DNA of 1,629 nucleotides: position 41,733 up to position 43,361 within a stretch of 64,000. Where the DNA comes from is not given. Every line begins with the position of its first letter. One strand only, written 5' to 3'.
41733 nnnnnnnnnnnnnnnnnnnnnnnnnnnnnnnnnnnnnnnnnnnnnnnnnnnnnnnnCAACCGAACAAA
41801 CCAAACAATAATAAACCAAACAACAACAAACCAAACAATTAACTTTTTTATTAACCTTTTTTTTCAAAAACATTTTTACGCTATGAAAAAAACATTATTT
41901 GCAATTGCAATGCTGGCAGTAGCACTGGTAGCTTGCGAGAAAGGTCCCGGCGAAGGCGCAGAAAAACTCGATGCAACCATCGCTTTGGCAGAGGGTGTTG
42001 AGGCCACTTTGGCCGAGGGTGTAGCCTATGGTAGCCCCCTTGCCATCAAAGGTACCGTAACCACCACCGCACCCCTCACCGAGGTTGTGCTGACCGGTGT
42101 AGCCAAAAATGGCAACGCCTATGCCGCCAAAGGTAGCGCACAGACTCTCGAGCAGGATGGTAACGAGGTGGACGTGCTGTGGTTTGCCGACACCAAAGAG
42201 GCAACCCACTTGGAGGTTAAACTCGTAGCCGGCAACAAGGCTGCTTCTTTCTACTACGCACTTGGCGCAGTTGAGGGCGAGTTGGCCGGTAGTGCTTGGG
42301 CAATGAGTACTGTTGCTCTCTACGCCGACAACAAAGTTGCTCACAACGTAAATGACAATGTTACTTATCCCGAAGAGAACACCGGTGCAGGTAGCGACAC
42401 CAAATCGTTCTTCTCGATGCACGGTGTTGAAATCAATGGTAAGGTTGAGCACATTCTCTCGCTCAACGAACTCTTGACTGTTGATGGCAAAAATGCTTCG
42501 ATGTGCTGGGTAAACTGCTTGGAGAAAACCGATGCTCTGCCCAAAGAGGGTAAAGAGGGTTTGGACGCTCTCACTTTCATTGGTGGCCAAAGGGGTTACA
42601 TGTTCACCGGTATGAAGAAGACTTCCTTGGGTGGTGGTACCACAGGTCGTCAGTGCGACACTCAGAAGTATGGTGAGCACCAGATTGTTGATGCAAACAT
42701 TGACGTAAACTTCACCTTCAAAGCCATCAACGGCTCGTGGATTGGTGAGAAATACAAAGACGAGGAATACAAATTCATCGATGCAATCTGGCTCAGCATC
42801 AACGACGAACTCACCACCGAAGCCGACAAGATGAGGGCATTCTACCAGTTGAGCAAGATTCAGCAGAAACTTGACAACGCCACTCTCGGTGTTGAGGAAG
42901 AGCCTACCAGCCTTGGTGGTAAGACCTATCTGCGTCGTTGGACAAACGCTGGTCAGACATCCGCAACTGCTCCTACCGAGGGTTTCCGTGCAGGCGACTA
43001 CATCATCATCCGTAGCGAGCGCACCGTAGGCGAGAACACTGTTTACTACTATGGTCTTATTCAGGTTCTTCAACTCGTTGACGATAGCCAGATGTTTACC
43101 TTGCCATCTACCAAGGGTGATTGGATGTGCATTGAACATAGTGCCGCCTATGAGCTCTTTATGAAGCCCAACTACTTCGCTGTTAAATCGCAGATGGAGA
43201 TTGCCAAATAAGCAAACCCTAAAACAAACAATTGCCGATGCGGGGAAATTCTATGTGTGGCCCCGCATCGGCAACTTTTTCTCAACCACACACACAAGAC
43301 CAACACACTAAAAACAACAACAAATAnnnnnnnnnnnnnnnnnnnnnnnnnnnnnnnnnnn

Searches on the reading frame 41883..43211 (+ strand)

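Call 3: search_protein_families(library=pfam, proteins=[window:41883-43211:+], max_evalue=1)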
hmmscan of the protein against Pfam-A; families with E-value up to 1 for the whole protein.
window:41883-43211:+ (442 aa): 0 families

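Call 8: search_protein_families(library=ncbifam, proteins=[window:41883-43211:+], max_evalue=1)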
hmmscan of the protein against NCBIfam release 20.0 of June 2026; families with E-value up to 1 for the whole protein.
window:41883-43211:+ (442 aa): 1 family
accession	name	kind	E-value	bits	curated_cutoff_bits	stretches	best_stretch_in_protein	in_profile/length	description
NF050142.1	PG1828_fam_lipo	equivalog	0.051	14.3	50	1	1-34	1-35/59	PG1828 family lipoprotein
